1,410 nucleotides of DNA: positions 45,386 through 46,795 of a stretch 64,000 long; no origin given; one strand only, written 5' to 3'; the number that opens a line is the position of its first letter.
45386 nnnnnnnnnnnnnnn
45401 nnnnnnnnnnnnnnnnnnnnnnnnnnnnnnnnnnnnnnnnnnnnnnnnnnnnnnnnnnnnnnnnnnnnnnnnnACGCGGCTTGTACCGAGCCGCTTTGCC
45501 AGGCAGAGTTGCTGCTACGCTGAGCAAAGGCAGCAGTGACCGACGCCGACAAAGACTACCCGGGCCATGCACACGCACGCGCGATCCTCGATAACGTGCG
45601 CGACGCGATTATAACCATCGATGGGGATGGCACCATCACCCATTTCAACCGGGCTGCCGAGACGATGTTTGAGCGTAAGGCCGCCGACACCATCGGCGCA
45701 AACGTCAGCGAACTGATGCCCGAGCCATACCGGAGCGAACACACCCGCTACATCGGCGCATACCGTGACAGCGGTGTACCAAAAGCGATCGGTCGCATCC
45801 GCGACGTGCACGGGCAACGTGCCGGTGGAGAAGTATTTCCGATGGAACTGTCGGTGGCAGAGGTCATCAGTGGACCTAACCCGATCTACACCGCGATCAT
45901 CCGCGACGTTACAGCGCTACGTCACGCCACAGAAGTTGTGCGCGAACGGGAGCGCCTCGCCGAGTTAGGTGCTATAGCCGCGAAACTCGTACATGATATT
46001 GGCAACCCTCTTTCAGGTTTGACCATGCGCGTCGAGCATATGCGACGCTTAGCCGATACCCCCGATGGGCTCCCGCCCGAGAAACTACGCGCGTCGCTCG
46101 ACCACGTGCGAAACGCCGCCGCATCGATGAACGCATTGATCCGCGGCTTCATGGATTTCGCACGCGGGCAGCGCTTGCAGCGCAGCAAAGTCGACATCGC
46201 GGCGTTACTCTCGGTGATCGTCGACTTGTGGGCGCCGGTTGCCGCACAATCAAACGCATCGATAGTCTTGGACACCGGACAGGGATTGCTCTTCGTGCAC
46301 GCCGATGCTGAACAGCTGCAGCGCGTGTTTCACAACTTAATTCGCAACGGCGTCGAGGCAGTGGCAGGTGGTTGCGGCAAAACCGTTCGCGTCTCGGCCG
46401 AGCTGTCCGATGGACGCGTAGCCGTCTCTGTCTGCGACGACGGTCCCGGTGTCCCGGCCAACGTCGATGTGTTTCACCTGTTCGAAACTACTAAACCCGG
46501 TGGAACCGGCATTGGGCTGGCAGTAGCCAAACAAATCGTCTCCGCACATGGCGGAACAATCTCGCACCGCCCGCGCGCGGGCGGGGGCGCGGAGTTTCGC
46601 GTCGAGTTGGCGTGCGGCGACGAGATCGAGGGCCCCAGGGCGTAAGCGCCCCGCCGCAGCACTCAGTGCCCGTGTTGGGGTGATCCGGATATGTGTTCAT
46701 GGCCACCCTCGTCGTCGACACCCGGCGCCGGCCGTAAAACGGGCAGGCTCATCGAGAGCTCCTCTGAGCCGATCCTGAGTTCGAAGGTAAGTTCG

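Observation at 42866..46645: Sigma-54 module: an NtrC-type activator divergent from a -24/-12 promoter driving a DHOD-like flavoprotein and a PAS histidine kinase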

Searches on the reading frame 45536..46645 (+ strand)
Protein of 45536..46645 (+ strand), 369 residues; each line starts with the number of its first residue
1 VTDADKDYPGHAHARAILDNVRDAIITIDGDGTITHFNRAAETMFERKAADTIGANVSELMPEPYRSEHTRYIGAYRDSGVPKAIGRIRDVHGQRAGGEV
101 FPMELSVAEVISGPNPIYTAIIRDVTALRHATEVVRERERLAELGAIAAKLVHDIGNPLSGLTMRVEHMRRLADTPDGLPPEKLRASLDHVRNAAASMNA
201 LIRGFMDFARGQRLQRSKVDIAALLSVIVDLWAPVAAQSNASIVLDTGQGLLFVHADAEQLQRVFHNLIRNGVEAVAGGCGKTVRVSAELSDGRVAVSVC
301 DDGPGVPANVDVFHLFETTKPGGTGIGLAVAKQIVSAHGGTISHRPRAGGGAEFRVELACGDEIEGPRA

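Call 3: search_protein_families(library=pfam, proteins=[window:45536-46645:+])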
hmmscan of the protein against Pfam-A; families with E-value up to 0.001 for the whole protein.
window:45536-46645:+ (369 aa): 7 families
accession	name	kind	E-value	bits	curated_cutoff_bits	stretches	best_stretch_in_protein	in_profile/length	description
PF02518.31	HATPase_c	-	5.8e-21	75.5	26.4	1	257-358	2-107/111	Histidine kinase-, DNA gyrase B-, and HSP90-like ATPase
PF00989.32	PAS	-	3.4e-14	53.3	22.6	1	13-124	2-112/113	PAS fold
PF13426.13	PAS_9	-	1.8e-10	41.4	27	1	23-127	2-103/103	PAS domain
PF08448.16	PAS_4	-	1.6e-07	32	23.1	1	18-126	1-106/110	PAS fold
PF00512.31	HisKA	-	2.7e-07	31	26.9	1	146-212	4-64/66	His Kinase A (phospho-acceptor) domain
PF13188.13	PAS_8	-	9.8e-07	28.9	21.8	1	15-63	4-49/65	PAS domain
PF24820.1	Diguanyl_cycl_sensor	-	3.1e-06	27.5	28.1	1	19-124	3-109/109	Diguanylate cyclase-like sensor domain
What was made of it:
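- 45536..46645 (+): Soluble FixL-type heme-PAS histidine kinase, 369 aa. His69 is the predicted proximal heme ligand, Arg89 the distal Arg and His153 the phospho-acceptor. Pfam PAS, HisKA, HATPase_c (call 3).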

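Call 6: search_protein_families(library=ncbifam, proteins=[window:45536-46645:+])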
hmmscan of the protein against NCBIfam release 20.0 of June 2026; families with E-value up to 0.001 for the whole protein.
window:45536-46645:+ (369 aa): 78 families (the best 25 are shown)
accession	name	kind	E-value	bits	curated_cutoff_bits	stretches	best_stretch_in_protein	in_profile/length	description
NF041777.1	sens_FixL_Rhizob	equivalog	1.9e-59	201.6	850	1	12-360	123-481/485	sensor protein FixL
NF008468.0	PRK11360.1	equivalog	3.4e-53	181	646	1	13-360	269-608/616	two-component system sensor histidine kinase AtoS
NF052574.1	HisKinEspCMyxo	equivalog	5.4e-32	110.8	1200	1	26-359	302-636/785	serine histidine kinase EspC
NF007688.0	PRK10364.1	equivalog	7.7e-28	97.4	479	1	132-359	228-450/460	two-component system sensor histidine kinase ZraS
TIGR02966.1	phoR_proteo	equivalog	8.8e-28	97.3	334.2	1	14-357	8-332/333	phosphate regulon sensor histidine kinase PhoR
NF052573.1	HisKinEspAMyxo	equivalog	1.4e-26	92.8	1400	1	16-360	258-611/755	serine histidine kinase EspA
NF010411.0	PRK13837.1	equivalog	1.2e-25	89.7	647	1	137-361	443-676/828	two-component system VirA-like sensor kinase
NF046044.1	PnpS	equivalog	2.3e-24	86.1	400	1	189-358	211-389/390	two-component system histidine kinase PnpS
NF033092.0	HK_WalK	equivalog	1.2e-23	83.6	725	1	210-359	438-593/594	cell wall metabolism sensor histidine kinase WalK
TIGR00229.1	sensory_box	domain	1e-22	80.6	22.9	1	13-133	6-124/126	PAS domain S-box protein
NF006800.0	PRK09303.1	equivalog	3.5e-22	78.9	342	1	128-357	137-374/383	histidine kinase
NF047874.1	MASE3_PAS_HK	subfamily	2.7e-21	76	560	2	218-362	477-626/655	MASE3 domain-containing sensor histidine kinase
NF047497.1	HK_LIC_12097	equivalog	4e-21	75.2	500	1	14-346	13-353/367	LIC_12097 family sensor histidine kinase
TIGR02916.1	PEP_his_kin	equivalog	5.3e-21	74.9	300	1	129-358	460-678/679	XrtA/PEP-CTERM system histidine kinase PrsK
NF041880.1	EPS_EpsF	equivalog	7.9e-21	74.1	900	1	121-357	253-490/492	response regulator EpsF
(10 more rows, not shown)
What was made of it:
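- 45536..46645 (+): NCBIfam best hit is FixL (call 6).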

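Call 19: search_solved_structures(query=window:45536-46645:+, show_alignments=2)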
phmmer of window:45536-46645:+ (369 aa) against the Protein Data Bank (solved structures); distinct sequences matched with E-value up to 0.001: 65 (the best 60 are shown).
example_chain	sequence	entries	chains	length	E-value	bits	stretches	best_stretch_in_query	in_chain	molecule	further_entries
3a0r_A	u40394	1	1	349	8.9e-29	104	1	14-350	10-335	Sensor protein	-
8a7f_A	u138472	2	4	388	2.1e-27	99.5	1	92-363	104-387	Putative Sensory box protein,Sensor protein FixL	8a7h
8a3u_A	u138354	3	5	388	2.1e-27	99.5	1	92-363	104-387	Putative Sensory box protein,Sensor protein FixL | Putative Sensory box protein,Putative Sensory box protein,Sensor protein FixL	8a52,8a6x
2cmn_A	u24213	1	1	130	9.1e-27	97.4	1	12-130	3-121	SENSOR PROTEIN FIXL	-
4gcz_A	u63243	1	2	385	1.7e-26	96.5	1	133-363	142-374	Blue-light photoreceptor, Sensor protein fixL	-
1dp6_A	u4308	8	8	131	4.3e-26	95.2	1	12-130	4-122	FIXL PROTEIN | SENSOR PROTEIN FIXL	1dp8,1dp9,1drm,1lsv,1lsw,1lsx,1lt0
8js5_A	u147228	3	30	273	1.3e-25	93.6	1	12-131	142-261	Sensor protein FixL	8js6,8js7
1y28_A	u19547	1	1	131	2.9e-25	92.5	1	12-130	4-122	Sensor protein fixL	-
1d06_A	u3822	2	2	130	2.7e-24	89.3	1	11-126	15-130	nitrogen fixation regulatory protein fixL | FIXL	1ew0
1xj4_A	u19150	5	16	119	2.3e-23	86.2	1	21-129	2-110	Sensor protein fixL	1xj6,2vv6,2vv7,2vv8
1xj2_A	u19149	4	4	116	7.7e-23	84.5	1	23-129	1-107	Sensor protein fixL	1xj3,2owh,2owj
9jfj_A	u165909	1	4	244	5.6e-21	78.4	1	134-358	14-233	Sensor histidine kinase ZraS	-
8u4x_A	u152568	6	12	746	2.6e-19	72.9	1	131-357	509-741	histidine kinase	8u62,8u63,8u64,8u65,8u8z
5idj_A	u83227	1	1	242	6.1e-19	71.7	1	138-358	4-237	Histidine kinase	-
6lgq_C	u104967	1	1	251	2.1e-16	63.3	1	145-358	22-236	Histidine kinase KdpD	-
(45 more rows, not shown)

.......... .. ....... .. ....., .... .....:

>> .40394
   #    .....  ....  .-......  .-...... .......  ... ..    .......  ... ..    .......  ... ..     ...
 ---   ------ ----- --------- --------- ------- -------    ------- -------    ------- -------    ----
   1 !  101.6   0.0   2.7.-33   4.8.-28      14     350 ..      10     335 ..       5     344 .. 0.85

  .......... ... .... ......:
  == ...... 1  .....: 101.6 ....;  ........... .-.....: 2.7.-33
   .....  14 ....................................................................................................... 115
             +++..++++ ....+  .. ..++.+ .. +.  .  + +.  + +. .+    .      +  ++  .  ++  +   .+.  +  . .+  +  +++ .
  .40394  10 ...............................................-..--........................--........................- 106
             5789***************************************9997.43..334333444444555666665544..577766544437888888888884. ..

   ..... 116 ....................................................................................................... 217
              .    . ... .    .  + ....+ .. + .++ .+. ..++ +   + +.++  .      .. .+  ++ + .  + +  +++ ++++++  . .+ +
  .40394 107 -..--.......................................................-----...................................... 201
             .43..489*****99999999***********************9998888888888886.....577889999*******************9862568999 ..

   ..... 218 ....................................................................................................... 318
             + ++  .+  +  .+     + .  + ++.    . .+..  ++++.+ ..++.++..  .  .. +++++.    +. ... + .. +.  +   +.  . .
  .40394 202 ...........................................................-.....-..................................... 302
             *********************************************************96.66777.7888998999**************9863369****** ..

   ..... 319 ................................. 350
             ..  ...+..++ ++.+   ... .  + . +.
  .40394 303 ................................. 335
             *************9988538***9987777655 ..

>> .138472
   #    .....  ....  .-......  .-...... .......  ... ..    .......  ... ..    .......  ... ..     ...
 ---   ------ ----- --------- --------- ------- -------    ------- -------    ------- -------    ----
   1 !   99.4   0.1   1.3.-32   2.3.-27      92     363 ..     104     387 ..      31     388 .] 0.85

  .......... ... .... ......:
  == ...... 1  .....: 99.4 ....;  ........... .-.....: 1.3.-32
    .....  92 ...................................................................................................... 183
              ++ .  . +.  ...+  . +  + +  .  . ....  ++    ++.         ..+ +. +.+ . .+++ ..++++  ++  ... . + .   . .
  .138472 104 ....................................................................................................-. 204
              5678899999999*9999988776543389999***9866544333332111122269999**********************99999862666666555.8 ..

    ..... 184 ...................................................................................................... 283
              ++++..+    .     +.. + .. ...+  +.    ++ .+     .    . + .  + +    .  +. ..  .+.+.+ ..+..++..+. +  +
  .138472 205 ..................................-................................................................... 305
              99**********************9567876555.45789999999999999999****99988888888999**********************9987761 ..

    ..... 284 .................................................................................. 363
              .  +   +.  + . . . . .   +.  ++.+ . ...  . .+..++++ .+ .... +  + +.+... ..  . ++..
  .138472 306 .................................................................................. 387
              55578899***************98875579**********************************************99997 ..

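Call 20: find_homologous_proteins(query=window:45536-46645:+)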
Query window:45536-46645:+ (369 aa): 1719 proteins with E <= 0.001 among 8000 candidates; the best 120 are listed.
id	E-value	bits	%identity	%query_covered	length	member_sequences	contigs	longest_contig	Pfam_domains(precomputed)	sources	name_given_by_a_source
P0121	6.8e-240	813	100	100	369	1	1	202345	PF13426.14,PF13188.14,PF24820.2,PF08448.17,PF02518.32,PF00512.32,PF00989.32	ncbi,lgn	-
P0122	2.4e-116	407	41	95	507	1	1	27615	PF13426.14,PF13188.14,PF24820.2,PF08448.17,PF02518.32,PF00512.32,PF00989.32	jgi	jgi:two-component system sensor kinase FixL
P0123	2.6e-116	407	43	94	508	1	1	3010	PF13426.14,PF13188.14,PF24820.2,PF08448.17,PF02518.32,PF00512.32,PF00989.32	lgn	-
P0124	6.1e-116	406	42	95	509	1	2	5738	PF13426.14,PF13188.14,PF24820.2,PF08448.17,PF02518.32,PF00512.32,PF00989.32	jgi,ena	-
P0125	7.4e-115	402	42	94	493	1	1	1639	PF13426.14,PF13188.14,PF24820.2,PF08448.17,PF02518.32,PF00512.32,PF00989.32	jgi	jgi:two-component system sensor kinase FixL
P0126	1.9e-110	387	42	94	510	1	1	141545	PF13426.14,PF13188.14,PF24820.2,PF08448.17,PF02518.32,PF00512.32,PF00989.32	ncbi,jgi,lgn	ncbi:MAG TPA: PAS domain S-box protein [Candidatus Binatia bacterium]|jgi:two-component system senso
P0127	9.6e-110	385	41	94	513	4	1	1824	PF13426.14,PF13188.14,PF24820.2,PF08448.17,PF02518.32,PF00512.32,PF00989.32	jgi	jgi:two-component system sensor kinase FixL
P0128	1.6e-109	384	42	94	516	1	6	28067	PF13426.14,PF13188.14,PF24820.2,PF08448.17,PF02518.32,PF00512.32,PF00989.32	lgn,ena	-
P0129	9.1e-108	379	39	94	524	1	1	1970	PF13426.14,PF13188.14,PF24820.2,PF08448.17,PF02518.32,PF00512.32,PF00989.32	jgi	jgi:two-component system sensor kinase FixL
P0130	1.0e-107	379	40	94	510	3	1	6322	PF13426.14,PF13188.14,PF24820.2,PF08448.17,PF02518.32,PF00512.32,PF00989.32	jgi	jgi:two-component system sensor kinase FixL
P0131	7.1e-107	376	41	94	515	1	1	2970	PF13426.14,PF13188.14,PF24820.2,PF08448.17,PF02518.32,PF00512.32,PF00989.32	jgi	jgi:two-component system sensor kinase FixL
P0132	7.2e-107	376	40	94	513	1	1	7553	PF13426.14,PF13188.14,PF24820.2,PF08448.17,PF02518.32,PF00512.32,PF00989.32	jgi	jgi:two-component system sensor kinase FixL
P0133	3.5e-105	370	40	94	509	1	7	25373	PF13426.14,PF13188.14,PF24820.2,PF08448.17,PF02518.32,PF00512.32,PF00989.32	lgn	-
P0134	9.8e-103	362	40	96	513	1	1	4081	PF08447.19,PF13426.14,PF13188.14,PF24820.2,PF08448.17,PF02518.32,PF00512.32,PF00989.32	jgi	jgi:two-component system sensor kinase FixL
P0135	7.3e-102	359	52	96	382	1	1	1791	PF13426.14,PF13188.14,PF02518.32,PF00512.32,PF00989.32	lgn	-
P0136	8.1e-102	359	53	94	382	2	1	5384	PF13426.14,PF13188.14,PF24820.2,PF08448.17,PF02518.32,PF00512.32,PF00989.32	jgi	-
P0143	1.6e-96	342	48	95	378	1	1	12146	PF13426.14,PF13188.14,PF24820.2,PF08448.17,PF02518.32,PF00512.32,PF00989.32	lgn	-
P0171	5.5e-89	317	46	95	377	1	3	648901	PF13426.14,PF13188.14,PF24820.2,PF08448.17,PF02518.32,PF00512.32,PF00989.32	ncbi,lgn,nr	ncbi:PAS domain S-box protein [bacterium]|nr:PAS domain S-box protein [bacterium]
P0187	4.7e-88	314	46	95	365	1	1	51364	PF13426.14,PF13188.14,PF24820.2,PF08448.17,PF02518.32,PF00512.32,PF00989.32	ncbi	ncbi:MAG: PAS domain S-box protein [Candidatus Binatia bacterium]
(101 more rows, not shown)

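Call 22: find_encoding_contigs(protein=P0136, flank=6000, max_places=2)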
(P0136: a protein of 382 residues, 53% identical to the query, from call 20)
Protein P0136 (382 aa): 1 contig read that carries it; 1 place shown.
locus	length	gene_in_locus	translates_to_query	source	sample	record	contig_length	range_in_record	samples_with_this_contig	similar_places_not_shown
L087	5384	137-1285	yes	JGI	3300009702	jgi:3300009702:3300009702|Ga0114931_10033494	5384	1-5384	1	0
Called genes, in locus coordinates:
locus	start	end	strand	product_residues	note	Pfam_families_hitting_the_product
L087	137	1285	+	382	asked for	PF00989:PAS, PF13188:PAS_8 (weak), PF08448:PAS_4 (weak), PF13426:PAS_9, PF24820:Diguanyl_cycl_sensor (weak), PF00512:HisKA, PF02518:HATPase_c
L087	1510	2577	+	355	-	-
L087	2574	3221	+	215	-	-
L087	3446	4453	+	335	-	PF00005:ABC_tran, PF13304:AAA_21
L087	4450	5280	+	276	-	PF12730:ABC2_membrane_4 (weak)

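Call 23: find_encoding_contigs(protein=P0143, flank=6000, max_places=2)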
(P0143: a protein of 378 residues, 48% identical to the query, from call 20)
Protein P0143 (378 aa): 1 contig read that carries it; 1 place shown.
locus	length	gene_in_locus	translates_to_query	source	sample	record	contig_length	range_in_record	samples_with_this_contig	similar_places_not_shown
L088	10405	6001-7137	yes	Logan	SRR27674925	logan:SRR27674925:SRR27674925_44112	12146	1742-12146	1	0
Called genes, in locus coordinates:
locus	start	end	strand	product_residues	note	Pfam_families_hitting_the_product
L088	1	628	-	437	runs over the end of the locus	PF04909:Amidohydro_2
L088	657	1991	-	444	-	PF13336:AcetylCoA_hyd_C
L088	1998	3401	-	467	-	PF00171:Aldedh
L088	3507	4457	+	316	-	-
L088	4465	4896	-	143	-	-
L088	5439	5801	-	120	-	PF00072:Response_reg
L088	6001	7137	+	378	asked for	PF00989:PAS, PF13188:PAS_8 (weak), PF24820:Diguanyl_cycl_sensor (weak), PF08448:PAS_4, PF13426:PAS_9, PF00512:HisKA, PF02518:HATPase_c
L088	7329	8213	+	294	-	-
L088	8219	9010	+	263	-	PF02332:Phenol_Hydrox (weak), PF11266:Ald_deCOase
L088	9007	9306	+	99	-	-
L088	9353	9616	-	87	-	-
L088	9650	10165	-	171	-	PF00582:Usp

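Call 24: find_encoding_contigs(protein=P0171, flank=6000, max_places=2)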
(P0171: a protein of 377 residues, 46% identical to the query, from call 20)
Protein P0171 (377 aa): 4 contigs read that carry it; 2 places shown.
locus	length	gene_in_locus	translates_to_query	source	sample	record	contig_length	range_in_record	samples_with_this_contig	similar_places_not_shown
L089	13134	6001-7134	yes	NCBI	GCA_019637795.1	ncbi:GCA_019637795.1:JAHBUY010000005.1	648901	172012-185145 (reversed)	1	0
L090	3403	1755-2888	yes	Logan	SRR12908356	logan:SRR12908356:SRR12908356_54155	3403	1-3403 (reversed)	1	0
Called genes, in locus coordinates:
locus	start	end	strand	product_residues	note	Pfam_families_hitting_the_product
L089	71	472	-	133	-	-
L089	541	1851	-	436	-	PF01946:Thi4 (weak), PF01266:DAO, PF13450:NAD_binding_8 (faint)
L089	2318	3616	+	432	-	-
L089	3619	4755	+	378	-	PF00005:ABC_tran, PF08402:TOBE_2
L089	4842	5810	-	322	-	-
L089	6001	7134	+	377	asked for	PF00989:PAS, PF13188:PAS_8 (weak), PF08448:PAS_4, PF13426:PAS_9, PF24820:Diguanyl_cycl_sensor (weak), PF00512:HisKA, PF02518:HATPase_c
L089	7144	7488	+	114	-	PF00072:Response_reg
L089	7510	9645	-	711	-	PF14522:Cytochrome_C7 (faint), PF22113:Mtrc-MtrF_II-IV_dom (weak), PF17803:Cadherin_4 (weak), PF17892:Cadherin_5 (weak), PF17963:Big_9, PF00036:EF-hand_1 (faint)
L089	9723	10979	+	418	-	PF02308:MgtC, PF13194:DUF4010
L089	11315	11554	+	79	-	-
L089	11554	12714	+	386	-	PF04542:Sigma70_r2, PF04545:Sigma70_r4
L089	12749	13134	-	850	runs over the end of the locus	PF01074:Glyco_hydro_38N, PF09261:Alpha-mann_mid, PF17677:Glyco_hydro38C2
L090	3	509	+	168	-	?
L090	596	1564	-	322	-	-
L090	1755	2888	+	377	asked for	PF00989:PAS, PF13188:PAS_8 (weak), PF08448:PAS_4, PF13426:PAS_9, PF24820:Diguanyl_cycl_sensor (weak), PF00512:HisKA, PF02518:HATPase_c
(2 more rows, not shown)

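Call 25: find_encoding_contigs(protein=P0187, flank=6000, max_places=2)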
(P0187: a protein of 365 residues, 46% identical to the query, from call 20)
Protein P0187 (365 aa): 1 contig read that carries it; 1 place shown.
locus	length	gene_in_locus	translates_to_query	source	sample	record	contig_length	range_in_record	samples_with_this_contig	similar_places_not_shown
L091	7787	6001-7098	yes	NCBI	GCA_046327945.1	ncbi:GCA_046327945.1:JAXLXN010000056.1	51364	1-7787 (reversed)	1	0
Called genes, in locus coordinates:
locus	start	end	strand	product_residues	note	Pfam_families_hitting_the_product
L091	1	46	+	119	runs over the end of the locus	PF00892:EamA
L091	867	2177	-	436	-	PF01946:Thi4 (weak), PF01266:DAO, PF13450:NAD_binding_8 (faint)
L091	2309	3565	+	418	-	-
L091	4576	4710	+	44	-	-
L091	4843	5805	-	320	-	-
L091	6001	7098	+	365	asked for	PF00989:PAS, PF13188:PAS_8, PF08448:PAS_4 (weak), PF13426:PAS_9, PF24820:Diguanyl_cycl_sensor (faint), PF00512:HisKA, PF02518:HATPase_c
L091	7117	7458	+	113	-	PF00072:Response_reg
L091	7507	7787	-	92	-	?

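Call 72: search_protein_families(library=pfam, proteins=[L092:12345-13493:+, L092:13490-14137:+, L092:654-2774:+], max_evalue=0.01)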
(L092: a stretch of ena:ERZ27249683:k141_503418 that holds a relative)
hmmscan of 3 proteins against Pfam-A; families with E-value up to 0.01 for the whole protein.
L092:12345-13493:+ (382 aa): 0 families

L092:13490-14137:+ (215 aa): 2 families
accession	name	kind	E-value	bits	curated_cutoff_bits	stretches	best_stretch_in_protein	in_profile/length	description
PF08534.16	Redoxin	-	0.00075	19.7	26.6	1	67-180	6-132/148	Redoxin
PF00578.27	AhpC-TSA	-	0.0039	17.6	26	0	67-176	5-121/124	AhpC/TSA family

L092:654-2774:+ (706 aa): 1 family
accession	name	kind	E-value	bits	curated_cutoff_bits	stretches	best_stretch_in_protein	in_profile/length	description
PF03797.25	Autotransporter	-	0.0067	16.6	26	1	545-621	50-128/255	Autotransporter beta-domain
